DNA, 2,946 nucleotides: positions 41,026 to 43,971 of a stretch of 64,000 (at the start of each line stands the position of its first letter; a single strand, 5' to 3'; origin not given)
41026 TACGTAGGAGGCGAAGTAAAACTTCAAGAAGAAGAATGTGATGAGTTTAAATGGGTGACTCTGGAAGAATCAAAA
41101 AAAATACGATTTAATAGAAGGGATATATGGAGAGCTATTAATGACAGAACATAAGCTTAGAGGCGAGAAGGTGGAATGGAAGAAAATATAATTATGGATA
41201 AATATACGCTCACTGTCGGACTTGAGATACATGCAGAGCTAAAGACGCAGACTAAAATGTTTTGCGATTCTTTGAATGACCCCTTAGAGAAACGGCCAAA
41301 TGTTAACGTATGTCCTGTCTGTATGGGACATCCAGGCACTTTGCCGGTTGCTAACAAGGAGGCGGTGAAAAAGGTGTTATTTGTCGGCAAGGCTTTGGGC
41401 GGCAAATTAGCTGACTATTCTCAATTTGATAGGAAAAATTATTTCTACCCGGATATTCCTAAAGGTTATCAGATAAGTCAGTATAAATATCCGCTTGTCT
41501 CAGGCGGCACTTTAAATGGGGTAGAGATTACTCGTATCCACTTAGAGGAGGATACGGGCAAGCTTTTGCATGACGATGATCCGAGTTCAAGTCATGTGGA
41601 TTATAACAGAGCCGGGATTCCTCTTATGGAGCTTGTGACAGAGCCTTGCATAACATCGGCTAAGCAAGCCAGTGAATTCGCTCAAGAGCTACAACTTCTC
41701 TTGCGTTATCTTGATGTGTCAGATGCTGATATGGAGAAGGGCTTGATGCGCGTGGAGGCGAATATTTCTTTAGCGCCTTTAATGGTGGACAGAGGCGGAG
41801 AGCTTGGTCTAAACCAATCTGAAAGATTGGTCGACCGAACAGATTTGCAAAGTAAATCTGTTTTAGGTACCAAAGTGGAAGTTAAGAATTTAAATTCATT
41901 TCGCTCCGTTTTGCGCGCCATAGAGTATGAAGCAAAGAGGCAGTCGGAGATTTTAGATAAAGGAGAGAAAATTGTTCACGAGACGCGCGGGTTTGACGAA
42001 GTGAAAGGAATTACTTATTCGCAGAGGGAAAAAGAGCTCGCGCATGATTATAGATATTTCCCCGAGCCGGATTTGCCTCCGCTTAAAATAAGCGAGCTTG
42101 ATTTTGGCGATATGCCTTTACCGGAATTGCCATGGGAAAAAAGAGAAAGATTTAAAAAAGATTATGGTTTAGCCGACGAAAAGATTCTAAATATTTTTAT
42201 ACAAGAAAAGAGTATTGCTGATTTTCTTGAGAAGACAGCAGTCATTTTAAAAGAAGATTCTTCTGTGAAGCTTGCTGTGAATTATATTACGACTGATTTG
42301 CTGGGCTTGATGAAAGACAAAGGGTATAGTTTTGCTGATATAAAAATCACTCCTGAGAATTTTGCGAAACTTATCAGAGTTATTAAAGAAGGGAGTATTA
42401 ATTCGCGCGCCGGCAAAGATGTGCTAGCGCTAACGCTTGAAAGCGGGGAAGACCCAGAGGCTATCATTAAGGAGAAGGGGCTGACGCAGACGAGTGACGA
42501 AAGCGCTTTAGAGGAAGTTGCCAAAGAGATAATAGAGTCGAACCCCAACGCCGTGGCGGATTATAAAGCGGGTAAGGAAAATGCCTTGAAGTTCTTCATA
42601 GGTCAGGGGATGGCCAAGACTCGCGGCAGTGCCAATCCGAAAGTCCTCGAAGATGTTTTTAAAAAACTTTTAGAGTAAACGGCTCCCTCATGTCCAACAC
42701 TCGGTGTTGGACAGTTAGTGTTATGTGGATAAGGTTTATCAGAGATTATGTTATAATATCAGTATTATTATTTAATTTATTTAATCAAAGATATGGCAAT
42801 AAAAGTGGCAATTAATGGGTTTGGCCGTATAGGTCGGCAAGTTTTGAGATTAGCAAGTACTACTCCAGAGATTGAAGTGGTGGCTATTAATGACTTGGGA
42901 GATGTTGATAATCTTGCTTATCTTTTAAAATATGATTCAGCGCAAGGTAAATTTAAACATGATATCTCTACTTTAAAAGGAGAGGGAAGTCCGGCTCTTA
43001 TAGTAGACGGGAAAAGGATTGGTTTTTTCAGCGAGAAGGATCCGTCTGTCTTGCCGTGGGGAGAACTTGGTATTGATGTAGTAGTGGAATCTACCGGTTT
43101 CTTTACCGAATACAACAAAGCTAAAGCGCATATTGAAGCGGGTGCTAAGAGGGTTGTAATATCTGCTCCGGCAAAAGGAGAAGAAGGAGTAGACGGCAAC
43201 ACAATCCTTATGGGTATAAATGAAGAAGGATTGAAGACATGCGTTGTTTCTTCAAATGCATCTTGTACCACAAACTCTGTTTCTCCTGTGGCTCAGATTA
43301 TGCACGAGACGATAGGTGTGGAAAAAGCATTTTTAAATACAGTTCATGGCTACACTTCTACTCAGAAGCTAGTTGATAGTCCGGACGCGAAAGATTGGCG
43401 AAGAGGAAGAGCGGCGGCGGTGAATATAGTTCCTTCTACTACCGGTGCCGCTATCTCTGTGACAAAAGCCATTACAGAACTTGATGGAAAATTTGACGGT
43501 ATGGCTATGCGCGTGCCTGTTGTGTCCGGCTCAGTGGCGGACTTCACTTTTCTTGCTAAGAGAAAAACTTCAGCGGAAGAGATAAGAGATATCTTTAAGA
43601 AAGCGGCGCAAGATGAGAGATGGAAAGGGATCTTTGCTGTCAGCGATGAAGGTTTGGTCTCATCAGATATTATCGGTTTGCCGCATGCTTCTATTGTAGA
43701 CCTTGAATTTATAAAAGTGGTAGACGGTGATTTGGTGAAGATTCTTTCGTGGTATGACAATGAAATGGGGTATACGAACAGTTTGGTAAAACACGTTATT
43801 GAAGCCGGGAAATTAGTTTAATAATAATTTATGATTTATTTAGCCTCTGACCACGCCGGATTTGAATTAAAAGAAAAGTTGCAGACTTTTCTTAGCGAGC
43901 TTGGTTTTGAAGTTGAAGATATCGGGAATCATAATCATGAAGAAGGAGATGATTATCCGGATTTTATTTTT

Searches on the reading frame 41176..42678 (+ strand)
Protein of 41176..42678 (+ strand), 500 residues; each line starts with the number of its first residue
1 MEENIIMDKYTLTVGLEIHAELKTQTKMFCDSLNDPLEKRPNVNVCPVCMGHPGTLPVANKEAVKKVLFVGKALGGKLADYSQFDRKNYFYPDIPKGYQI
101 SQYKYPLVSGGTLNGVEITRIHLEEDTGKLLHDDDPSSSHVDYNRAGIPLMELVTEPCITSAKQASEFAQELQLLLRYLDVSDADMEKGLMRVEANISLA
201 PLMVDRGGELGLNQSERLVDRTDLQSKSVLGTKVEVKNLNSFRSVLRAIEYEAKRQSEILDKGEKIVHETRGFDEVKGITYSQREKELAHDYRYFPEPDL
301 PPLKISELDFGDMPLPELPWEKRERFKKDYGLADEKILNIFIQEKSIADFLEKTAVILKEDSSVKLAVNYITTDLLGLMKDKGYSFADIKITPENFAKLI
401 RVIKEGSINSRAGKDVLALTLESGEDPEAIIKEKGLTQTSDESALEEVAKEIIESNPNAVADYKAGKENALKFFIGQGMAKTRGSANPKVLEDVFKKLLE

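Call 11: search_protein_families(library=phrogs, proteins=[window:41176-42678:+], max_evalue=0.001)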
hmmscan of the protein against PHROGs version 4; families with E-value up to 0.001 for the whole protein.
window:41176-42678:+ (500 aa): 0 families

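Call 88: search_protein_families(library=pfam, proteins=[window:41176-42678:+], max_evalue=0.001)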
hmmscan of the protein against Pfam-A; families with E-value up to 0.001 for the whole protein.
window:41176-42678:+ (500 aa): 2 families
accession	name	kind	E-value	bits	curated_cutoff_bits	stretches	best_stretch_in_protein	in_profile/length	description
PF02934.20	GatB_N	-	1.5e-102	342.9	23.4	1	13-307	2-273/277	GatB/GatE catalytic domain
PF02637.23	GatB_Yqey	-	7.3e-45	152.9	27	1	357-499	6-148/148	GatB domain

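Call 89: find_related_loci(query=window:41176-42675:+, collection=genome_contigs, flank=2000)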
Query window:41176-42675:+ (500 aa) in genome_contigs; peptide patterns used: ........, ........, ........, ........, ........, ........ (x = any residue, [..] = any of these).
600 stretches matched a pattern (row limit reached: there are more); 600 encode a relative of the query (tblastn E <= 1e-3); the best 80 are kept; 80 distinct loci.
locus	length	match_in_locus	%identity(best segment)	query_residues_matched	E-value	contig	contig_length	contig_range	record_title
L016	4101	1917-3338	55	6-499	7e-176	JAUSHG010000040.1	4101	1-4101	MAG: bacterium isolate E14_metabat.bin.176_sub E14_k141_1260521, whole genome shotgun sequence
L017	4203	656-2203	51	9-491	2e-169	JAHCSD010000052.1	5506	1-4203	MAG: Patescibacteria group bacterium isolate Bin_050 NODE_96_length_5506_cov_28.035366, whole genome shotgun sequence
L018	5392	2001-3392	54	9-499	1e-166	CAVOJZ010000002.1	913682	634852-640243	MAG: uncultured bacterium isolate MFD00082.bin.1.43 genome assembly, contig: contig_7304, whole genome shotgun sequence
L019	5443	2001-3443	54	4-500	1e-165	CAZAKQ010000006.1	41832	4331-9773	MAG TPA_asm: uncultured Candidatus Saccharibacteria bacterium isolate SRP200020_co3_82 genome assembly, contig: NODE_125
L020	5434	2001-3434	52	10-499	1e-165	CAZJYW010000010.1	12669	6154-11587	MAG TPA_asm: uncultured Candidatus Saccharibacteria bacterium isolate binchicken_co89_173 genome assembly, contig: NODE_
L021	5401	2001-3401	52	9-499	4e-163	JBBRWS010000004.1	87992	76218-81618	MAG: Candidatus Paceibacteria bacterium isolate La4_metabat2.065 La4_metabat2.065_K_925553_L_87992_cov_52.2913, whole ge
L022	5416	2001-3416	53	4-500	4e-163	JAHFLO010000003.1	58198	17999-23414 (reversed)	MAG: Candidatus Harrisonbacteria bacterium isolate nzgw435 NODE_162_length_58199_cov_10.412600, whole genome shotgun seq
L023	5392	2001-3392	53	7-497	5e-162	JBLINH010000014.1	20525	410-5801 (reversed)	MAG: Candidatus Paceibacteria bacterium isolate 3300053785_231 Ga0535658_0005879, whole genome shotgun sequence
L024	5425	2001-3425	53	10-494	2e-159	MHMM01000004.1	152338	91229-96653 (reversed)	MAG: Candidatus Nealsonbacteria bacterium RIFOXYB1_FULL_40_15 rifoxyb1_full_scaffold_16, whole genome shotgun sequence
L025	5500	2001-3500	50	10-499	8e-158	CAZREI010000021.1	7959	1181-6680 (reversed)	MAG TPA_asm: uncultured Candidatus Saccharibacteria bacterium isolate SRP193066_co2_68 genome assembly, contig: NODE_468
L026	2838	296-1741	50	10-499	8e-167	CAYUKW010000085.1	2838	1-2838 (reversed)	MAG TPA_asm: uncultured Candidatus Saccharibacteria bacterium isolate SRP193066_co2_3 genome assembly, contig: NODE_2163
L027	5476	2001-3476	51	3-499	5e-157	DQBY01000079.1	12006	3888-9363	MAG TPA_asm: Candidatus Moraniibacteriota bacterium isolate UBA11098 contig_247184, whole genome shotgun sequence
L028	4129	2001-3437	53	9-499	3e-158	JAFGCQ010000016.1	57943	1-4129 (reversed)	MAG: Candidatus Zambryskiibacteriota bacterium isolate Zod_Metabat.1126 k87_6775866, whole genome shotgun sequence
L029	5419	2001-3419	52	4-499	8e-157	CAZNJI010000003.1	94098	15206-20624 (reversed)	MAG TPA_asm: uncultured Candidatus Saccharibacteria bacterium isolate SRP329715_co2_69 genome assembly, contig: NODE_493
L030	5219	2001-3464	50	10-497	2e-157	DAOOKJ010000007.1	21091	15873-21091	MAG TPA_asm: Candidatus Paceibacterota bacterium isolate AMR_MDS_2730 NODE_2507_length_21091_cov_26.134579, whole genome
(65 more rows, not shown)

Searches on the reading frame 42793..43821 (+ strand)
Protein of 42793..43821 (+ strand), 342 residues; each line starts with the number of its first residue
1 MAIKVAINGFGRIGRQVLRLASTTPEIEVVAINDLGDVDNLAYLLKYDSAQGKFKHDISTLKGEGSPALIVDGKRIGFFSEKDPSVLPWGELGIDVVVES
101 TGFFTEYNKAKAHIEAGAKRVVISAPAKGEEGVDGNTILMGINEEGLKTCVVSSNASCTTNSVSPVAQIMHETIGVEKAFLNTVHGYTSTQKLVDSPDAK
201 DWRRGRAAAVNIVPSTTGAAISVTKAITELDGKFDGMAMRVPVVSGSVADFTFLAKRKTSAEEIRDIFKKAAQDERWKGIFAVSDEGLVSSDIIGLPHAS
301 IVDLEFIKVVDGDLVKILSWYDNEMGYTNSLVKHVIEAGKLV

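Call 11: search_protein_families(library=phrogs, proteins=[window:42793-43821:+], max_evalue=0.001)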
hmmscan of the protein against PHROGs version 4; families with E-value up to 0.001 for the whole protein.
window:42793-43821:+ (342 aa): 1 family
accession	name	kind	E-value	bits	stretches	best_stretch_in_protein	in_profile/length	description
phrog_21942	-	unknown function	2.8e-95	320.3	1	3-334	2-335/344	-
